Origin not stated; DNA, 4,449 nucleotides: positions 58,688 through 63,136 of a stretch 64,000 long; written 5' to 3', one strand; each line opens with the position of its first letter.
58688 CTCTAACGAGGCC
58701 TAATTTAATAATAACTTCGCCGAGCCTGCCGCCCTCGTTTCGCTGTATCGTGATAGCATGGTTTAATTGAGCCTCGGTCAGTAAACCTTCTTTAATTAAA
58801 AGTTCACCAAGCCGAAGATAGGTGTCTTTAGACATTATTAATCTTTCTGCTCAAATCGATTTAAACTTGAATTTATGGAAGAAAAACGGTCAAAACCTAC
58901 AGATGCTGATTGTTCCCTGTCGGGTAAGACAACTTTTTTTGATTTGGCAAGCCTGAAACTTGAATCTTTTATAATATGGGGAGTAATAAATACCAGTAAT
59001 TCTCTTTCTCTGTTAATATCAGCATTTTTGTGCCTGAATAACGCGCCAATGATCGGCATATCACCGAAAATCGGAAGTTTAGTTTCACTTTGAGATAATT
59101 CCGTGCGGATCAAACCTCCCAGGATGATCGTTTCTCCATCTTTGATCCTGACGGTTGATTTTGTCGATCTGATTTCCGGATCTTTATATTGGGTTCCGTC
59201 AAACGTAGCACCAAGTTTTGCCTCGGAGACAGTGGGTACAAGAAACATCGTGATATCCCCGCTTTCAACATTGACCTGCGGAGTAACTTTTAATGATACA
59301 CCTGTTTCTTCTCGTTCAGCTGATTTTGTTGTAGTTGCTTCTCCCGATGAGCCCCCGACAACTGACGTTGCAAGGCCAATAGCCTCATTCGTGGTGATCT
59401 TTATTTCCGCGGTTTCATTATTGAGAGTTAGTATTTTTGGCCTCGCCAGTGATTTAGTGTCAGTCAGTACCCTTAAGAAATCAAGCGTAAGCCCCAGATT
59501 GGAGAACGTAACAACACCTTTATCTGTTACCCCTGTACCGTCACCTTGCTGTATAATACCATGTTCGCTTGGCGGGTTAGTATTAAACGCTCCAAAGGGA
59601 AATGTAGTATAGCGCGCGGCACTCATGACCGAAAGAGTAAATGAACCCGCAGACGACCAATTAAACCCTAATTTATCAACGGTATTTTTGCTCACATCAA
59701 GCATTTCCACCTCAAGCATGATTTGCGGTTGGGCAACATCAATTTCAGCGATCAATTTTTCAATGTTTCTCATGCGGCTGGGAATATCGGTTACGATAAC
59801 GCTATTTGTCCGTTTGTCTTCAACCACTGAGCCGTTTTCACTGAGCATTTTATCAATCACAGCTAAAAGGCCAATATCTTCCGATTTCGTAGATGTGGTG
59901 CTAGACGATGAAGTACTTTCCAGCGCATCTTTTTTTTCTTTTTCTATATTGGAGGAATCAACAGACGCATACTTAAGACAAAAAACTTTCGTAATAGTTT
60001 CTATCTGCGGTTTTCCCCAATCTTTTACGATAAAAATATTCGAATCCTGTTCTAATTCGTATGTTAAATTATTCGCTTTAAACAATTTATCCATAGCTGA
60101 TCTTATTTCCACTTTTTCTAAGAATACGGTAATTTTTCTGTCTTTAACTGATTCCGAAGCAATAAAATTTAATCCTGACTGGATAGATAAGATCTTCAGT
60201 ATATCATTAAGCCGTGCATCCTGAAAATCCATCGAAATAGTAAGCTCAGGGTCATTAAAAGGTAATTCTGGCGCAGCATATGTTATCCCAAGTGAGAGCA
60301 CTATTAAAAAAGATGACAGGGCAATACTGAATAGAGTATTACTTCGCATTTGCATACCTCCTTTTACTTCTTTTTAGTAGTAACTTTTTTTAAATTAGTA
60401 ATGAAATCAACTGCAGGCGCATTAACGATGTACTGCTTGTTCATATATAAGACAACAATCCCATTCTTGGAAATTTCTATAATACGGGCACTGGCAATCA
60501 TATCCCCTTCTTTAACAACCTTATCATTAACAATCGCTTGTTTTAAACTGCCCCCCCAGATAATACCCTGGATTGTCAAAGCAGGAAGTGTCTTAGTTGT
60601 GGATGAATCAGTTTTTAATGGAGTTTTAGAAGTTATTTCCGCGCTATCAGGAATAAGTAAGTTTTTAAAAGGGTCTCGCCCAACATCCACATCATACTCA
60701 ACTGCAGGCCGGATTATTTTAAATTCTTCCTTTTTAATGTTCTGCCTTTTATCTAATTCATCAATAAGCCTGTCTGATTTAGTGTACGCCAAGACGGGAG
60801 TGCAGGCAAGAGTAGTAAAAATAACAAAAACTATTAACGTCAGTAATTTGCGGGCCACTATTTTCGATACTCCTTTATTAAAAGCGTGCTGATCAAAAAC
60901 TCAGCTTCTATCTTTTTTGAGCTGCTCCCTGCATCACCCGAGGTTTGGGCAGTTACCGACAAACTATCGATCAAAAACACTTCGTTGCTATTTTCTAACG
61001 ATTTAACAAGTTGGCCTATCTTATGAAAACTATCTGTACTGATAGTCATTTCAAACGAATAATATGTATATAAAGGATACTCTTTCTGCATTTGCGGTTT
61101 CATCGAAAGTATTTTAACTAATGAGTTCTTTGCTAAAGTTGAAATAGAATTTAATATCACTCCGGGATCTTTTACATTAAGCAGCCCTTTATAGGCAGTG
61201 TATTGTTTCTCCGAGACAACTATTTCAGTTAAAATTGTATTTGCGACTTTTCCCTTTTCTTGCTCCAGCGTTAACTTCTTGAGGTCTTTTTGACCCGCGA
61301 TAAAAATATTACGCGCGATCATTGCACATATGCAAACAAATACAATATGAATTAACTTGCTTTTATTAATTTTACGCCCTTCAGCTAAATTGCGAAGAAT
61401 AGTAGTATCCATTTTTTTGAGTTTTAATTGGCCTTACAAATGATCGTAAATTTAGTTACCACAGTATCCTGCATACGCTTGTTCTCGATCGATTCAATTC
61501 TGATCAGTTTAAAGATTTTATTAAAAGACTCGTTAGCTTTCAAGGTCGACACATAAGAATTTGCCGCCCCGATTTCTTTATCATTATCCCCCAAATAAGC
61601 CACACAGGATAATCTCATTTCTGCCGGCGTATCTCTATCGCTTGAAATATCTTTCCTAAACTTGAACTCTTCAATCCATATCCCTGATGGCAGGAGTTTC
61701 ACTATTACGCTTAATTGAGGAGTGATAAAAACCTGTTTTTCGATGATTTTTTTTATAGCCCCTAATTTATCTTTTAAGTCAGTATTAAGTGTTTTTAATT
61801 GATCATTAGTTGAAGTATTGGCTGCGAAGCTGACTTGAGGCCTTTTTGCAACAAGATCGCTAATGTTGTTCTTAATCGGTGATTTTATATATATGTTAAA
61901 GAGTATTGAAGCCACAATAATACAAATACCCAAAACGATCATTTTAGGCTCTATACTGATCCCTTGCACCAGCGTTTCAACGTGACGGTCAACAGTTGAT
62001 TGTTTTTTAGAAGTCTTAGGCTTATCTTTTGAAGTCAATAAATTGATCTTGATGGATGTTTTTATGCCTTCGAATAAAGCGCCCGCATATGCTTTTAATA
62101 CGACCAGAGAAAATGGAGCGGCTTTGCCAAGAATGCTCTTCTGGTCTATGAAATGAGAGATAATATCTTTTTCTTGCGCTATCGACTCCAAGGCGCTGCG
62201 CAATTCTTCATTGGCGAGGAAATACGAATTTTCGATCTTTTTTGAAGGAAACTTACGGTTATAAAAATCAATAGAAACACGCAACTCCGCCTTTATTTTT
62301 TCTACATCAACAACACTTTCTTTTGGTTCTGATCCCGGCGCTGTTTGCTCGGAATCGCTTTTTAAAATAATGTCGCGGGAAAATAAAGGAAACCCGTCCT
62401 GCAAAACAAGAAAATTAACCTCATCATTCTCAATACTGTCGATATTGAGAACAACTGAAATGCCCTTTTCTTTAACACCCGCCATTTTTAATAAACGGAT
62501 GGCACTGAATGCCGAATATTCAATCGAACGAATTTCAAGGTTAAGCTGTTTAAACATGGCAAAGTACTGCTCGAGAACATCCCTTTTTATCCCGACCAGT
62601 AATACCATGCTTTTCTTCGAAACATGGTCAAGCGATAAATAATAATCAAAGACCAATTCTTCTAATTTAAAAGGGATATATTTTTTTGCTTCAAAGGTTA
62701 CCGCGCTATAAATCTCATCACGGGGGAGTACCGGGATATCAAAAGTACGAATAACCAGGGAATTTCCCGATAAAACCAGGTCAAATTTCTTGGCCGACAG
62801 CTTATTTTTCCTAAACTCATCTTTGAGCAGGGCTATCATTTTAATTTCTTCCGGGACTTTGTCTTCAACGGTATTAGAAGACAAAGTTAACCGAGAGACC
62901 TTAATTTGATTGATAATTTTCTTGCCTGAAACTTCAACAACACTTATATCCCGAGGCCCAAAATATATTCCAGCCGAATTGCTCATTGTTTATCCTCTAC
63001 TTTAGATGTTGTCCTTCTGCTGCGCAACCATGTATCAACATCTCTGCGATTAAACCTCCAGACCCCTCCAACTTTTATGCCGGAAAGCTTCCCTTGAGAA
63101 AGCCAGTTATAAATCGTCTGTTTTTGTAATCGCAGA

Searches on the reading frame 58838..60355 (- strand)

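Call 83: search_protein_families(library=pfam, proteins=[window:58838-60355:-], max_evalue=0.0001)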
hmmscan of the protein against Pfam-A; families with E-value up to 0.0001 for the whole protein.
window:58838-60355:- (505 aa): 3 families
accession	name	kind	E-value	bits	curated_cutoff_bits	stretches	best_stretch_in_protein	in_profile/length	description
PF00263.26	Secretin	-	4e-40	137.6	27.5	1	298-463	6-169/169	Bacterial type II and III secretion system protein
PF03958.22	Secretin_N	-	2.3e-13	50.6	28.2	1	122-211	1-69/69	Bacterial type II/III secretion system short domain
PF07660.19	STN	-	4.9e-07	29.9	28.4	1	62-111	1-51/52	Secretin and TonB N terminus short domain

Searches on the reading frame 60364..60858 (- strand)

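Call 83: search_protein_families(library=pfam, proteins=[window:60364-60858:-], max_evalue=0.0001)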
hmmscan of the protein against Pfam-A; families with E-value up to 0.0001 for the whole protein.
window:60364-60858:- (164 aa): 1 family
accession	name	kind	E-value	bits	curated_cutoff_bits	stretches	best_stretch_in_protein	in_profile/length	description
PF16537.11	T2SSB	-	2.6e-06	27.4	28.4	1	91-147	1-60/60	Type II secretion system protein B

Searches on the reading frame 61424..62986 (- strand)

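Call 83: search_protein_families(library=pfam, proteins=[window:61424-62986:-], max_evalue=0.0001)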
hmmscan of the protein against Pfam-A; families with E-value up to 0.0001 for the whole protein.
window:61424-62986:- (520 aa): 1 family
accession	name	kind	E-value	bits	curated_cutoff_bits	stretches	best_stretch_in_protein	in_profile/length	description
PF11104.14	PilM_2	-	1.1e-11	44.7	27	1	6-205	1-207/340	Type IV pilus assembly protein PilM;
